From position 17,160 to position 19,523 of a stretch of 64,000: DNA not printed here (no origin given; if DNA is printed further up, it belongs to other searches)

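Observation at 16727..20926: Tight operon: GspS-like ATP-grasp ligase + KAP NTPase::methyltransferase-like fusion + GNAT, wedged between hflX and gltX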

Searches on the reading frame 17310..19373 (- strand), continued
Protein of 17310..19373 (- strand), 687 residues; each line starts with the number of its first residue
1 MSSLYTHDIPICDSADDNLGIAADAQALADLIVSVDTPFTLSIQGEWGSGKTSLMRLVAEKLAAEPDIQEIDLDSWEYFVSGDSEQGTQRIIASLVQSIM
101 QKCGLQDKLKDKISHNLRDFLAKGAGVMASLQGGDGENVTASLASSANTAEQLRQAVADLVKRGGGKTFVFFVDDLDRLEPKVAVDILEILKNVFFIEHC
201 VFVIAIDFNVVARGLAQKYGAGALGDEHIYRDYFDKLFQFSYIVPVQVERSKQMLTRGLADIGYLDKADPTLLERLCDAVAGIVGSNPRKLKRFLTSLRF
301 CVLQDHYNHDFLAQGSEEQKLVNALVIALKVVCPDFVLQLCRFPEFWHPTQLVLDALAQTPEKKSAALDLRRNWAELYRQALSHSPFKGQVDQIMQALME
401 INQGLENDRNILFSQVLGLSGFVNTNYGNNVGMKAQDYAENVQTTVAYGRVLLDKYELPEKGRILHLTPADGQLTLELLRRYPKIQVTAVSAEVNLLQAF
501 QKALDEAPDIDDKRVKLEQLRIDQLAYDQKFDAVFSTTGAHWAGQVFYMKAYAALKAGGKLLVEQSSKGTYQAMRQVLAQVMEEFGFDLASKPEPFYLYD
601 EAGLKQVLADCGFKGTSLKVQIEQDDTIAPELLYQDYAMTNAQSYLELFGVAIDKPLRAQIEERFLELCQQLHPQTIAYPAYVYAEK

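Call 11: find_encoding_contigs(protein=P0003, flank=8000, max_places=3)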
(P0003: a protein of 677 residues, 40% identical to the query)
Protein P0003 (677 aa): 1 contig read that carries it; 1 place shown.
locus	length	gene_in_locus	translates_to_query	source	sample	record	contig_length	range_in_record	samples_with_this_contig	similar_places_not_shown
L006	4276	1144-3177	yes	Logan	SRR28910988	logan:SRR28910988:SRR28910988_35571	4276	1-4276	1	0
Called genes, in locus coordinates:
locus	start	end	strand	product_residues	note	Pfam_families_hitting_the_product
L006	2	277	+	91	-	?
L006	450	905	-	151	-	PF00293:NUDIX, PF14815:NUDIX_4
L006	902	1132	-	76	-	-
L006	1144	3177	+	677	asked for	PF07693:KAP_NTPase, PF13191:AAA_16 (weak), PF25199:nSTAND_NTPase5 (faint), PF13401:AAA_22 (weak), PF08242:Methyltransf_12 (faint), PF13649:Methyltransf_25 (weak)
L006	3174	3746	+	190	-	PF00583:Acetyltransf_1 (weak)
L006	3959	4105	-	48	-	-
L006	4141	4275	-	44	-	?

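Call 12: find_encoding_contigs(protein=P0005, flank=8000, max_places=3)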
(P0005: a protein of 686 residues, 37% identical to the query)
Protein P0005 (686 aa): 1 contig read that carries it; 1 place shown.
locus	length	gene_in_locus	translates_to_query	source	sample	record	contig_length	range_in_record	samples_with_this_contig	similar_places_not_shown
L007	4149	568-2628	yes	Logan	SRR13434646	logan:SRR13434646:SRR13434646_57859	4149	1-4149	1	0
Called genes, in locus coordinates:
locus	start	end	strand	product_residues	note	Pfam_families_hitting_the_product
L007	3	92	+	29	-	?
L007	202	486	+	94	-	-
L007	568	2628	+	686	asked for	PF07693:KAP_NTPase, PF08241:Methyltransf_11 (weak), PF08242:Methyltransf_12 (weak), PF13649:Methyltransf_25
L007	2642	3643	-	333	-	PF00583:Acetyltransf_1 (weak)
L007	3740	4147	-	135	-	?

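Call 13: find_encoding_contigs(protein=P0006, flank=8000, max_places=3)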
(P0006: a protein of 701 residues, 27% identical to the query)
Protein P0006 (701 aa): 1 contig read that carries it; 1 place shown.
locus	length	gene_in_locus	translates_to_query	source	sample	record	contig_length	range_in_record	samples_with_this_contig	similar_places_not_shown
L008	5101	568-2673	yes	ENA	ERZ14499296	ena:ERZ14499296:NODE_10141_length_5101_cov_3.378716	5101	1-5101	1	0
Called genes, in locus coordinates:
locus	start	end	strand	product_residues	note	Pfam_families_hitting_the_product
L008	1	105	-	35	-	?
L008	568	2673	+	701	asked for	PF07693:KAP_NTPase, PF08003:Methyltransf_9, PF01209:Ubie_methyltran, PF05175:MTS, PF13489:Methyltransf_23, PF08241:Methyltransf_11, PF08242:Methyltransf_12, PF13649:Methyltransf_25, +4 more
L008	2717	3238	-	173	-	PF00583:Acetyltransf_1 (weak)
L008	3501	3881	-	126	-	-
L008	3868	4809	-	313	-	PF21522:MreB-like_C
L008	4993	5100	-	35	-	?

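Call 29: find_related_loci(query=A1, collection=genome_contigs, flank=8000)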
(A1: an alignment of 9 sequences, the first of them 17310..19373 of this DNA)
Query A1 (687 aa) in genome_contigs; peptide patterns used: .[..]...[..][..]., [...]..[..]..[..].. (x = any residue, [..] = any of these).
599 stretches matched a pattern (row limit reached: there are more); 414 encode a relative of the query (tblastn E <= 1e-3); the best 80 are kept; 80 distinct loci.
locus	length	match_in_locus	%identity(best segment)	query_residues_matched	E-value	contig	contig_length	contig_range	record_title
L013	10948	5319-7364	40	1-687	8e-163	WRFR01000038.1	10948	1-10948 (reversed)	MAG: Coriobacteriia bacterium isolate Lab288P4bin85 Ga0123354_10018419, whole genome shotgun sequence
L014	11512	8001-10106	28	8-687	1e-78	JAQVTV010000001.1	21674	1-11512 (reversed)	MAG: Candidatus Izemoplasmatales bacterium isolate STF1_40 NODE_5787_length_21674_cov_3.620318_Sandtown_F1, whole genome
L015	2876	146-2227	27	8-687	1e-78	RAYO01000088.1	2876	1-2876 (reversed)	Bacterium 1xD42-67 strain 1xD42-67 Scaffold75_1, whole genome shotgun sequence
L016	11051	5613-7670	26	1-687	2e-73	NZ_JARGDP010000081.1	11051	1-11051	Petrocella sp. FN5 81, whole genome shotgun sequence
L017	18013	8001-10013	27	16-687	4e-73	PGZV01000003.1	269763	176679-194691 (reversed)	MAG: Firmicutes bacterium HGW-Firmicutes-2 08E140C01_z5_2013_Ig3399_v2_scaffold_307, whole genome shotgun sequence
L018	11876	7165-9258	27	7-687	6e-72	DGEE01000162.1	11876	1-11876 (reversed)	MAG TPA_asm: Hungateiclostridiaceae bacterium UBA3934 UBA3934_contig_36414, whole genome shotgun sequence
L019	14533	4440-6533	27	7-687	4e-70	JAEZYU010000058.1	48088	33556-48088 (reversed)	MAG: Bacillota bacterium isolate OH_PFB_25 k127_335793, whole genome shotgun sequence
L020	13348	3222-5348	25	6-687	1e-69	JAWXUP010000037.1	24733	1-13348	MAG: Clostridia bacterium isolate FM_52_G117_V NODE_1078_length_24734_cov_3.161134, whole genome shotgun sequence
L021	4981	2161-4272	26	3-687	2e-67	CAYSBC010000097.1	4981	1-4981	MAG TPA_asm: uncultured Eubacteriales bacterium isolate binchicken_co173_118 genome assembly, contig: NODE_55023_length_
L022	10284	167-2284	26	8-685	5e-65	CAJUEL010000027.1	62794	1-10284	MAG TPA_asm: uncultured Eisenbergiella sp. isolate MGBC129248 genome assembly, contig: MGBC129248.27, whole genome shotg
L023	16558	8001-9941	25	2-613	4e-63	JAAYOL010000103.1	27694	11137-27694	MAG: Clostridiales bacterium isolate AS21ysBPME_39 129714_AS21, whole genome shotgun sequence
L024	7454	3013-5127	27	6-687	7e-63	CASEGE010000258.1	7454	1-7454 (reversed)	uncultured Olsenella sp. isolate SI.B29.metabat-bins.74 genome assembly, contig: SI.B29.metabat-bins.74.fa_k141_356059,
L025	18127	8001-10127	26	8-687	5e-62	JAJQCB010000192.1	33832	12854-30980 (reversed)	MAG: Clostridiales bacterium isolate C.6_10 NODE_183_length_33832_cov_9.116470, whole genome shotgun sequence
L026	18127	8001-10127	26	8-687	1e-59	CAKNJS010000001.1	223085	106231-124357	MAG TPA_asm: uncultured Lachnoclostridium sp. isolate ERR3414574_bin.31_metaWRAP_v1.1_MAG genome assembly, contig: NODE_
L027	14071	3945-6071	25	8-687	1e-59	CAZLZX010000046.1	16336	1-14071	MAG TPA_asm: uncultured Eubacterium sp. isolate SRP222994_co1_139 genome assembly, contig: NODE_7398_length_16336_cov_4.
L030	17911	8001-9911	26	8-587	8e-58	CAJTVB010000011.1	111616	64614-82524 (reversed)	MAG TPA_asm: uncultured Acetatifactor sp. isolate MGBC108232 genome assembly, contig: MGBC108232.11, whole genome shotgu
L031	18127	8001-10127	26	8-687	9e-57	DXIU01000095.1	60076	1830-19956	MAG TPA_asm: Candidatus Mediterraneibacter norwichensis isolate CHK180-4461 CHK180__C142505_L60076_SAMEA5754824, whole g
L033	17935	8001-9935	26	3-614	5e-56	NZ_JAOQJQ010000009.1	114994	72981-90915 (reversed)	Brotonthovivens ammoniilytica strain Sanger_109 .14207_7_10.9, whole genome shotgun sequence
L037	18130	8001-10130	25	7-687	8e-54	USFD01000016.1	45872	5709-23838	uncultured Ruminococcus sp. isolate UMGS1662 genome assembly, contig: NODE_552_length_45872_cov_6.343868, whole genome s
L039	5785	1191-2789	29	3-507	9e-54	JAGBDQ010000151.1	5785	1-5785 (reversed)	MAG: Oscillospiraceae bacterium isolate RGIG9023 Water_deer_Rectum-4__c143292, whole genome shotgun sequence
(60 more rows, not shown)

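Call 33: search_protein_families(library=pfam, proteins=[L005:4864-5406:+, L025:10155-10712:+, L014:10119-10667:+, L008:2717-3238:-, L004:7655-8215:+, L007:2642-3643:-, L025:7989-10139:+, L014:7962-10115:+], max_evalue=0.01)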
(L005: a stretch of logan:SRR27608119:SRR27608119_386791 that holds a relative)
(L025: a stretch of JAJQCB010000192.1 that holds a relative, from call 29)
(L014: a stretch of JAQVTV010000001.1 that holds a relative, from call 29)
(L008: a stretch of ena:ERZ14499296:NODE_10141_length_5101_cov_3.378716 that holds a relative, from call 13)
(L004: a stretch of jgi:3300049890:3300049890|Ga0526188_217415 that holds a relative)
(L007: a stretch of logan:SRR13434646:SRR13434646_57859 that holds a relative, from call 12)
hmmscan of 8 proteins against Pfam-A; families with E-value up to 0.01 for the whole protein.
L005:4864-5406:+ (180 aa): 4 families
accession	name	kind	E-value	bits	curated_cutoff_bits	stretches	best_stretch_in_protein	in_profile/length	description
PF00583.31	Acetyltransf_1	-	2e-11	44.6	20.7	1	60-157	24-116/116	Acetyltransferase (GNAT) family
PF13508.13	Acetyltransf_7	-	4.1e-07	30.7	27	1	68-157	4-82/84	Acetyltransferase (GNAT) domain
PF13673.13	Acetyltransf_10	-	8.3e-06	26.2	23.6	1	60-128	22-80/128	Acetyltransferase (GNAT) domain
PF13527.13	Acetyltransf_9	-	0.0022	18.4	25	1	67-127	41-100/127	Acetyltransferase (GNAT) domain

L025:10155-10712:+ (185 aa): 5 families
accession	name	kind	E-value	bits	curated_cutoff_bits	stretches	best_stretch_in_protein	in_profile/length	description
PF00583.31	Acetyltransf_1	-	5.3e-10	40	20.7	1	67-152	31-109/116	Acetyltransferase (GNAT) family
PF13508.13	Acetyltransf_7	-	3.7e-07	30.9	27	1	70-142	5-66/84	Acetyltransferase (GNAT) domain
PF13673.13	Acetyltransf_10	-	0.00021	21.7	23.6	1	63-133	24-84/128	Acetyltransferase (GNAT) domain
PF13527.13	Acetyltransf_9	-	0.004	17.6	25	0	60-130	32-101/127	Acetyltransferase (GNAT) domain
PF13420.13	Acetyltransf_4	-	0.0086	16.5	24.3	0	68-167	48-142/155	Acetyltransferase (GNAT) domain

L014:10119-10667:+ (182 aa): 4 families
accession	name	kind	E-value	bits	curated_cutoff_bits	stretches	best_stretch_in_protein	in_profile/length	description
PF00583.31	Acetyltransf_1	-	9.6e-07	29.5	20.7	1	54-137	20-101/116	Acetyltransferase (GNAT) family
PF13508.13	Acetyltransf_7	-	6.1e-06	27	27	1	64-125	3-56/84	Acetyltransferase (GNAT) domain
PF17013.11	Acetyltransf_15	-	0.0008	19.3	35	1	52-131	24-107/210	Putative acetyl-transferase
PF13673.13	Acetyltransf_10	-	0.002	18.6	23.6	1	63-128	30-83/128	Acetyltransferase (GNAT) domain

L008:2717-3238:- (173 aa): 5 families
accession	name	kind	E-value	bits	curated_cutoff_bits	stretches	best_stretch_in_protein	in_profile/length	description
PF00583.31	Acetyltransf_1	-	2e-07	31.7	20.7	1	52-145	24-116/116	Acetyltransferase (GNAT) family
PF13673.13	Acetyltransf_10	-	3.4e-05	24.3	23.6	1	41-128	11-93/128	Acetyltransferase (GNAT) domain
PF13508.13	Acetyltransf_7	-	0.0012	19.6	27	1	59-146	3-83/84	Acetyltransferase (GNAT) domain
PF13527.13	Acetyltransf_9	-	0.0041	17.6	25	0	43-113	28-98/127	Acetyltransferase (GNAT) domain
PF13420.13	Acetyltransf_4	-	0.0044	17.5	24.3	1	56-155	46-144/155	Acetyltransferase (GNAT) domain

L004:7655-8215:+ (186 aa): 1 family
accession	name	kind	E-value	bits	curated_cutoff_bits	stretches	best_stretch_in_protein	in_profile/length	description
PF00583.31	Acetyltransf_1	-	1.6e-05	25.6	20.7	1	51-154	31-116/116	Acetyltransferase (GNAT) family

L007:2642-3643:- (333 aa): 1 family
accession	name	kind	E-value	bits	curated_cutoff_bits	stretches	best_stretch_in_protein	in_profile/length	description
PF00583.31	Acetyltransf_1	-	1.1e-05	26.1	20.7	1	45-152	28-116/116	Acetyltransferase (GNAT) family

L025:7989-10139:+ (716 aa): 15 families
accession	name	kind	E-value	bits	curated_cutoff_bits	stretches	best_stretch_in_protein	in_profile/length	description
PF07693.20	KAP_NTPase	-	2e-36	126.2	20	1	20-322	3-291/293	KAP family P-loop domain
PF13847.12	Methyltransf_31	-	4.9e-16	59.2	27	1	481-596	2-113/145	Methyltransferase domain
PF13649.12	Methyltransf_25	-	5.4e-15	56.3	27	1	486-588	1-97/97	Methyltransferase domain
PF08241.18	Methyltransf_11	-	1.7e-13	51.5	21.2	1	487-591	1-94/95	Methyltransferase domain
PF08242.18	Methyltransf_12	-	9e-12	46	30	1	487-590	1-98/98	Methyltransferase domain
PF13489.12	Methyltransf_23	-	2.3e-09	37.7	27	1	475-594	10-118/164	Methyltransferase domain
PF05175.20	MTS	-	2.2e-06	27.8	23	1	475-570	24-111/170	Methyltransferase small domain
PF01209.24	Ubie_methyltran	-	1e-05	25.4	20.1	1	467-594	31-153/233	ubiE/COQ5 methyltransferase family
PF02353.26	CMAS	-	0.00023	21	27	1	465-594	45-166/273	Mycolic acid cyclopropane synthetase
PF00891.24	Methyltransf_2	-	0.00031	20.6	22.3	1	436-543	20-121/210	O-methyltransferase domain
PF13578.12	Methyltransf_24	-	0.00085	20.6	26.3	1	489-593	3-103/105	Methyltransferase domain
PF01728.25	FtsJ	-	0.0023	18.3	24.1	1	476-622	14-158/181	FtsJ-like methyltransferase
PF05219.18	DREV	-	0.0028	17.3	26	0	482-556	94-164/265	DREV methyltransferase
PF24389.1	ORC-CDC6-like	-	0.0057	15.9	27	0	37-57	34-54/571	ORC-CDC6-like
PF07021.18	MetW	-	0.006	16.7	21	0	482-523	13-55/193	Methionine biosynthesis protein MetW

L014:7962-10115:+ (717 aa): 14 families
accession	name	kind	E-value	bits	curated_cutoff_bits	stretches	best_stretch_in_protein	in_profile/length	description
PF07693.20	KAP_NTPase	-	2.1e-37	129.4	20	1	29-326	3-289/293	KAP family P-loop domain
PF13847.12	Methyltransf_31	-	8.4e-16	58.4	27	1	495-599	7-113/145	Methyltransferase domain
PF08242.18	Methyltransf_12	-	4.3e-14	53.5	30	1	496-593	1-98/98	Methyltransferase domain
PF13649.12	Methyltransf_25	-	1.2e-13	52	27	1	495-591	1-97/97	Methyltransferase domain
PF13489.12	Methyltransf_23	-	4.5e-13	49.7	27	1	489-651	20-163/164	Methyltransferase domain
PF05175.20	MTS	-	2e-12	47.5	23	1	483-600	23-135/170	Methyltransferase small domain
PF08241.18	Methyltransf_11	-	8.4e-11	42.8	21.2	1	496-594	1-94/95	Methyltransferase domain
PF01170.24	UPF0020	-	7.2e-05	23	22.3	1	512-569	73-130/197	RMKL-like, methyltransferase domain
PF00931.28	NB-ARC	-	0.00049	19.9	23.5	1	29-129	3-98/248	NB-ARC domain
PF12847.13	Methyltransf_18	-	0.0005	20.5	27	1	487-565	10-87/151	Methyltransferase domain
PF02353.26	CMAS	-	0.00053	19.8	27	1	474-599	45-168/273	Mycolic acid cyclopropane synthetase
PF13191.12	AAA_16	-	0.0018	19.2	32.6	1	44-203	24-146/167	AAA ATPase domain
PF24883.2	NPHP3_N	-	0.0051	17.5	24.8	0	46-110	24-83/164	Nephrocystin 3, N-terminal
PF02390.23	Methyltransf_4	-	0.0075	16.2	24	0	493-554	3-63/173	Putative methyltransferase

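Call 45: find_related_loci(query=A1, collection=viral_contigs, flank=8000)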
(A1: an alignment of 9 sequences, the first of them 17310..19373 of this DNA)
Query A1 (687 aa) in viral_contigs; peptide patterns used: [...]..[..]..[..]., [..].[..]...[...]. (x = any residue, [..] = any of these).
107 stretches matched a pattern; 5 encode a relative of the query (tblastn E <= 1e-3); 5 distinct loci.
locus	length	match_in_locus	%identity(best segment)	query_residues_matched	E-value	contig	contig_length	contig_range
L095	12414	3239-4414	32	8-382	3e-50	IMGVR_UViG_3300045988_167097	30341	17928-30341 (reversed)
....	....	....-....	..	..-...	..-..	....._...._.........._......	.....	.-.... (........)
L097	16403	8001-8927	32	17-297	1e-30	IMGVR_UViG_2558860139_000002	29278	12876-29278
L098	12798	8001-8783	25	1-246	3e-14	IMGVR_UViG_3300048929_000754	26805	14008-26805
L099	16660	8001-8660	22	17-215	6e-9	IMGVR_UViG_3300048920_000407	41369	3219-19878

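Call 49: predict_structure(alignment_id=A4)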
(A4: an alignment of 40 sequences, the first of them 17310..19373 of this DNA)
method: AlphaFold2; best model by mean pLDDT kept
length: 687 residues; sequences in the alignment: 40
mean_pLDDT: 79.4   pTM: 0.56
mean pLDDT of the five models: 79.4, 79.0, 78.1, 76.6, 75.4
residues with pLDDT >= 90: 192; 70-90: 377; 50-70: 58; < 50: 60
segments of 3 or more residues with pLDDT < 50: 1-7, 126-144, 222-225, 237-245, 361-365, 423-437
pLDDT, mean of each block of 10 residues (from residue 1): 50 76 84 80 69 86 90 82 77 85 76 75 54 40 55 79 83 86 82 80 79 73 51 46 51 88 77 90 84 85 82 87 92 80 78 69 56 86 83 93 89 77 38 43 80 90 94 94 96 84 94 94 87 88 83 95 90 91 93 82 92 87 84 79 81 83 93 86 94
secondary structure, 60 per line:
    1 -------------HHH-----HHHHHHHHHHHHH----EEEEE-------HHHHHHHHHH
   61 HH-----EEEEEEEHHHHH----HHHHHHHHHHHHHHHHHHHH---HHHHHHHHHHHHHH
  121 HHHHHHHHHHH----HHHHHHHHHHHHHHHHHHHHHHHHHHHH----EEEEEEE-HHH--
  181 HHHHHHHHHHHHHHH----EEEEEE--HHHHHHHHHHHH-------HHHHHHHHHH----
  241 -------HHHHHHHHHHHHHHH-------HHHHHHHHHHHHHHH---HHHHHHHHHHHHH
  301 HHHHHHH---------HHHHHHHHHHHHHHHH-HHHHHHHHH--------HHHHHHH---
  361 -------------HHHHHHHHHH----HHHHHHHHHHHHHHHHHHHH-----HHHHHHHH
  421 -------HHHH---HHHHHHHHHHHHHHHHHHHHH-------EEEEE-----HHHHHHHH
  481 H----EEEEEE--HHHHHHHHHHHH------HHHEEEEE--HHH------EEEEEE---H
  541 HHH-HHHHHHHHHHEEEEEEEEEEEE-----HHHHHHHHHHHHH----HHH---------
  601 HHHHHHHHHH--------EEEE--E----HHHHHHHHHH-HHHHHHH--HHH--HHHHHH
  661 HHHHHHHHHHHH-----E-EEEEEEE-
elements in order (helices of 4 or more, strands of 3 or more residues): H22-34 E39-43 H51-62 E68-74 H75-79 H84-103 H107-131 H136-163 E168-174 H181-195 E200-205 H208-219 H227-236 H248-262 H270-284 H288-307 H317-332 H334-342 H351-357 H374-383 H388-407 H413-420 H428-431 H435-455 E463-467 H473-481 E486-491 H494-505 E515-519 E531-536 H540-543 H545-554 E555-566 H572-584 H601-610 E619-622 H630-639 H641-647 H655-672 E680-686
